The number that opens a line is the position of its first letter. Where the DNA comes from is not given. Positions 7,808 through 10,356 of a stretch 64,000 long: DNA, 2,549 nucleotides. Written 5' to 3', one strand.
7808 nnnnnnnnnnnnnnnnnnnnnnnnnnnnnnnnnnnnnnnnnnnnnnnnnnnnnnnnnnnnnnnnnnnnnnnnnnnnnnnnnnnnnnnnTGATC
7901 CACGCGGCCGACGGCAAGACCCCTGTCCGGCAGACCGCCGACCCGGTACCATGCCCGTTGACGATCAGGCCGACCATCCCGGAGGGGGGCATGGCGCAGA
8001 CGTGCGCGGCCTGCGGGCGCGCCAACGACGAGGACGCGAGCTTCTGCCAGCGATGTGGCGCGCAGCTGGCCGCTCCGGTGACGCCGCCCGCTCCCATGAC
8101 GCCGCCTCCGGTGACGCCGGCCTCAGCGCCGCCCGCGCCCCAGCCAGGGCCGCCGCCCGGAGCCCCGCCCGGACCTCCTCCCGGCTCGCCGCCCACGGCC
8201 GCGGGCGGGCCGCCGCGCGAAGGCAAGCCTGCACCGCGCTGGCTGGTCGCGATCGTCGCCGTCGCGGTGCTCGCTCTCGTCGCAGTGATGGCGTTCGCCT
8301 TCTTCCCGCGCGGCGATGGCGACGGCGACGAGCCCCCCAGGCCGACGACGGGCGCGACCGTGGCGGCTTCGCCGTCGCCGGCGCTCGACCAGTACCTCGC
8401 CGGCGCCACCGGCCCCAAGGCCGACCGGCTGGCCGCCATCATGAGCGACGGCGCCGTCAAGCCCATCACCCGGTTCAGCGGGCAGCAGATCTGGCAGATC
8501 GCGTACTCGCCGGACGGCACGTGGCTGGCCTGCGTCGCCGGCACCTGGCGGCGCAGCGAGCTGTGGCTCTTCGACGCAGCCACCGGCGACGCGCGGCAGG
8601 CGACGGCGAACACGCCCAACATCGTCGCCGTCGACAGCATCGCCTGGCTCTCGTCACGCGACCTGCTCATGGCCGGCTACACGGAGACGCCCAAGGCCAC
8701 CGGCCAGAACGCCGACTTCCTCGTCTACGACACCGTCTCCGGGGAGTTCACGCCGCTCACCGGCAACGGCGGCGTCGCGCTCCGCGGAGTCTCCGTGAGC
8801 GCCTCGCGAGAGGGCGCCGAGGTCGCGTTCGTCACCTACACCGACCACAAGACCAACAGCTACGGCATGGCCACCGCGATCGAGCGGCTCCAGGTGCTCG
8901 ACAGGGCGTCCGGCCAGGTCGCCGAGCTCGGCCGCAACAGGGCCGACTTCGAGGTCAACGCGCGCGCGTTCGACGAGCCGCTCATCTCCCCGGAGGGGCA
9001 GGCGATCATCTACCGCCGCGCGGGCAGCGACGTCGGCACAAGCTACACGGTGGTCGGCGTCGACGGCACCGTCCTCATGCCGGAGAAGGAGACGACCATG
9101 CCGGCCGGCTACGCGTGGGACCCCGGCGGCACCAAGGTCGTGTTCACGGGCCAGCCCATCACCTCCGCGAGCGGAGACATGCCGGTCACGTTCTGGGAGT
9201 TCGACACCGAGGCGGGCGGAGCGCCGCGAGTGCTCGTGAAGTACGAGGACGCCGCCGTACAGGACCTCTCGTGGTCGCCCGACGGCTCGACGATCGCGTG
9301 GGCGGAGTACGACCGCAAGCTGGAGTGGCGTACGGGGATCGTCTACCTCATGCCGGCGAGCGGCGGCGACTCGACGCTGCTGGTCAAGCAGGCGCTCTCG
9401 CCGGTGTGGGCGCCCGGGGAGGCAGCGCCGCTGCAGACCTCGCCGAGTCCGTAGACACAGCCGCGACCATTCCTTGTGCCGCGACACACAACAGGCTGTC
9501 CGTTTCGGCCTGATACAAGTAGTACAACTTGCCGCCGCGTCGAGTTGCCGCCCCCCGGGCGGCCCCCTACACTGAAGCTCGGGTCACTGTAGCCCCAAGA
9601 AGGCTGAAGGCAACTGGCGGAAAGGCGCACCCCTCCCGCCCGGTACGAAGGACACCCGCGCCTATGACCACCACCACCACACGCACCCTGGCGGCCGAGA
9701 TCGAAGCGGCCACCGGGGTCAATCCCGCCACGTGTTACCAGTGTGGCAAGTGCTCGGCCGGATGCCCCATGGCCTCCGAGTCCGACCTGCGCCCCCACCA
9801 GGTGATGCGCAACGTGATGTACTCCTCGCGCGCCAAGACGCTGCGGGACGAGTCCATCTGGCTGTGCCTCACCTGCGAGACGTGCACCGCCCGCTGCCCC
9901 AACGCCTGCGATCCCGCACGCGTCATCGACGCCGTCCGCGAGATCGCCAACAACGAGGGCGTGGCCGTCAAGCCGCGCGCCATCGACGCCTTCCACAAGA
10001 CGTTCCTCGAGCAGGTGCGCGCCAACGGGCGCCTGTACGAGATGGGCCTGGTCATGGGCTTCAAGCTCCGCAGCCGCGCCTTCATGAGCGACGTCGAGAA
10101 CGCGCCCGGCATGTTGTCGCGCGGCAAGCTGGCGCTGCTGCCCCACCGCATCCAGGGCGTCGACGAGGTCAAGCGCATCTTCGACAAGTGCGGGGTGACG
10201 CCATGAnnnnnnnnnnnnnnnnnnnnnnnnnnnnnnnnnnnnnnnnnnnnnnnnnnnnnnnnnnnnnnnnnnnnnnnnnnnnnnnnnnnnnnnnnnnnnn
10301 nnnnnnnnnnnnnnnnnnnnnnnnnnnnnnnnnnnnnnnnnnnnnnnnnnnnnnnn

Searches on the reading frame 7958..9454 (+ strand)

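Call 16: search_protein_families(library=pfam, proteins=[window:7958-9454:+])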
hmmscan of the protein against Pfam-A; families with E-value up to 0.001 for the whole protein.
window:7958-9454:+ (498 aa): 8 families
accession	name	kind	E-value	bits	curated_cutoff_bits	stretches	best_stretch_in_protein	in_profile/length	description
PF25174.1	Beta-prop_THOC3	-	1e-07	31.7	305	0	401-455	62-112/272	THOC3 beta-propeller domain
PF24460.1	DUF7575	-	4.6e-06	26.3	28.5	1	13-37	3-27/28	Domain of unknown function (DUF7575)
PF00400.38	WD40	-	7.4e-06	26.7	27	0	168-192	2-28/39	WD domain, G-beta repeat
PF13240.11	Zn_Ribbon_1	-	7.7e-05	22.8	25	1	16-37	2-23/23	zinc-ribbon domain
PF12773.13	DZR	-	9.9e-05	22.9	27.3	1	16-38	1-23/45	Double zinc ribbon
PF12894.13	ANAPC4_WD40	-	0.00012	22.7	22.9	0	153-192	5-55/91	Anaphase-promoting complex subunit 4 WD40 domain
PF07676.18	PD40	-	0.00017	21.9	20.9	0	438-449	15-26/38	WD40-like Beta Propeller Repeat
PF24463.1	DUF7577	-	0.00024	21.1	28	1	15-37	4-26/27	Domain of unknown function (DUF7577)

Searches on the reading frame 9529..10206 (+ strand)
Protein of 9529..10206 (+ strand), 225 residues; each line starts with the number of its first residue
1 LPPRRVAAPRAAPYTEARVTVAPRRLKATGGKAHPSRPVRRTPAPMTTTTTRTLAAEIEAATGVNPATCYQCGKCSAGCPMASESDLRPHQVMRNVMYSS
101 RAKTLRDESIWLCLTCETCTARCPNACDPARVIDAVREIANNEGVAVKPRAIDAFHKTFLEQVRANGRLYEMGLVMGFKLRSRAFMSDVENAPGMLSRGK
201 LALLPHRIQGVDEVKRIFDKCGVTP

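Call 16: search_protein_families(library=pfam, proteins=[window:9529-10206:+])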
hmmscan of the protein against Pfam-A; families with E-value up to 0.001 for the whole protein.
window:9529-10206:+ (225 aa): 5 families
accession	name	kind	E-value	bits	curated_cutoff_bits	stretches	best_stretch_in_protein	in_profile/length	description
PF13534.11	Fer4_17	-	1.5e-09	38.7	22.2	1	69-126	2-59/61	4Fe-4S dicluster domain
PF13183.11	Fer4_8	-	3.1e-09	37.7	27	1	68-125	4-66/68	4Fe-4S dicluster domain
PF13187.11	Fer4_9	-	6.9e-08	32.8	27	1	69-125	2-49/52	4Fe-4S dicluster domain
PF13237.11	Fer4_10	-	4.5e-06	26.9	25.5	1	64-124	4-53/53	4Fe-4S dicluster domain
PF25160.1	LdpA_Fe-S-bd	-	0.0001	22.5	27.6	1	61-82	20-41/49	LdpA Fe-S cluster-binding domain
